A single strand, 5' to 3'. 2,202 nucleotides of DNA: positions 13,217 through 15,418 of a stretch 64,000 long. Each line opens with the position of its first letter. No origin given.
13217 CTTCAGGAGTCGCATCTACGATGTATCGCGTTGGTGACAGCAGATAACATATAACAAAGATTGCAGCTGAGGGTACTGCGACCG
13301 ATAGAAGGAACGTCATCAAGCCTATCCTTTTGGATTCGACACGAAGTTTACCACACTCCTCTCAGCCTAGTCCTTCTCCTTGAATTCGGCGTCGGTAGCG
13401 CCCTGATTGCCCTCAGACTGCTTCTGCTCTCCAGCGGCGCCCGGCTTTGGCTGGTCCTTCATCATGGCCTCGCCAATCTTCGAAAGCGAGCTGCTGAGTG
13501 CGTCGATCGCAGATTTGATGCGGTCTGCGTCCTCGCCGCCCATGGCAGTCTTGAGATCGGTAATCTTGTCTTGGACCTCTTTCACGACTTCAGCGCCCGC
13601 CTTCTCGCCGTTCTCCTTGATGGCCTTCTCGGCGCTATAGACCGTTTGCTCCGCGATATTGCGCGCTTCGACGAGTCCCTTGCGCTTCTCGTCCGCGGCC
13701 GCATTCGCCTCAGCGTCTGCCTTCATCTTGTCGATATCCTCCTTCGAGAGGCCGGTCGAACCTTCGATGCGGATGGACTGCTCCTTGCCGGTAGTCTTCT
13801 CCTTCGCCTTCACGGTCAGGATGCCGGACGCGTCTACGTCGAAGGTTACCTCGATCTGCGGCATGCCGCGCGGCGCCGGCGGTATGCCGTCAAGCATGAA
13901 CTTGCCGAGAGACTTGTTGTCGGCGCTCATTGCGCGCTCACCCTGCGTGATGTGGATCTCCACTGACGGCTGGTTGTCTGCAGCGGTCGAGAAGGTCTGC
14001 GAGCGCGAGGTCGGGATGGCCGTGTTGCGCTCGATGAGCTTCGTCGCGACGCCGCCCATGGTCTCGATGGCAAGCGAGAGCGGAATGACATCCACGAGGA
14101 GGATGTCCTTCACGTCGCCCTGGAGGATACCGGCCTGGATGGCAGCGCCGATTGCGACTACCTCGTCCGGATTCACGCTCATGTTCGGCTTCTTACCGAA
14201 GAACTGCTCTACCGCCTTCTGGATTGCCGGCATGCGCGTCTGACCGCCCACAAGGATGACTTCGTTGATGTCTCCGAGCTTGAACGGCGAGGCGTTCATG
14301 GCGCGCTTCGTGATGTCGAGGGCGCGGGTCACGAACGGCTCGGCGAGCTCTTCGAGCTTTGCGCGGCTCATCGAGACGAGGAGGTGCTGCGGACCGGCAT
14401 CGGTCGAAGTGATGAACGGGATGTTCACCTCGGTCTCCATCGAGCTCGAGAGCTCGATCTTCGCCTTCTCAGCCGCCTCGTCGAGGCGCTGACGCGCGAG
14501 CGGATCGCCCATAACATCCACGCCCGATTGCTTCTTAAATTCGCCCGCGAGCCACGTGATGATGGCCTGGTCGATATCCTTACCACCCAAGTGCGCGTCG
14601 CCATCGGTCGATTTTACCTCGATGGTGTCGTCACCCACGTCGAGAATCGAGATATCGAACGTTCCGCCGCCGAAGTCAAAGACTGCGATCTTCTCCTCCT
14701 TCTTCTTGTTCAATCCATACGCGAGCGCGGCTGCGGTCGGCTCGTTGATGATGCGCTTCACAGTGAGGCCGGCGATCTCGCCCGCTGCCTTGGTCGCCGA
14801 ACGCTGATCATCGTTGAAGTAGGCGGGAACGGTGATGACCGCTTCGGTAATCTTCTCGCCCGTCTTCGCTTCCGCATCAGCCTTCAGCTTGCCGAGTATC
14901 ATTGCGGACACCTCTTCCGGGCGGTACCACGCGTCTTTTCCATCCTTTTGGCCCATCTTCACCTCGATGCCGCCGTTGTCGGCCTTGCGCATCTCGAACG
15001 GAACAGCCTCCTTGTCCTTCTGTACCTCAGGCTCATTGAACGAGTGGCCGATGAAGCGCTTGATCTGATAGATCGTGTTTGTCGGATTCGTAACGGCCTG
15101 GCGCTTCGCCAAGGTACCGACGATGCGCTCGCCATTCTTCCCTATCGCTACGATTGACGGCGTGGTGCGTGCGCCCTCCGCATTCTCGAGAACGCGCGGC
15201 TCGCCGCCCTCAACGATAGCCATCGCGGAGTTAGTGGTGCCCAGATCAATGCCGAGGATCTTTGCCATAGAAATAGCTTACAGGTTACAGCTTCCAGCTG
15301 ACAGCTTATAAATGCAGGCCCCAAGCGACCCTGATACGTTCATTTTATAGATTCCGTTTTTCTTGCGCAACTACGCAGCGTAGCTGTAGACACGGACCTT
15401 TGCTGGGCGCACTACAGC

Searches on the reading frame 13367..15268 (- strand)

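Call 12: search_protein_families(library=pfam, proteins=[window:13367-15268:-], max_evalue=0.001)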
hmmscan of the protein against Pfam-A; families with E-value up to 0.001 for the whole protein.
window:13367-15268:- (633 aa): 2 families
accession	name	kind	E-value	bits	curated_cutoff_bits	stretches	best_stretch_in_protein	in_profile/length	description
PF00012.26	HSP70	-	2.9e-239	795.7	20.6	1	4-603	1-598/599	Hsp70 protein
PF06723.19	MreB_Mbl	-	5.1e-15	55.6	27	1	129-377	82-317/327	MreB/Mbl protein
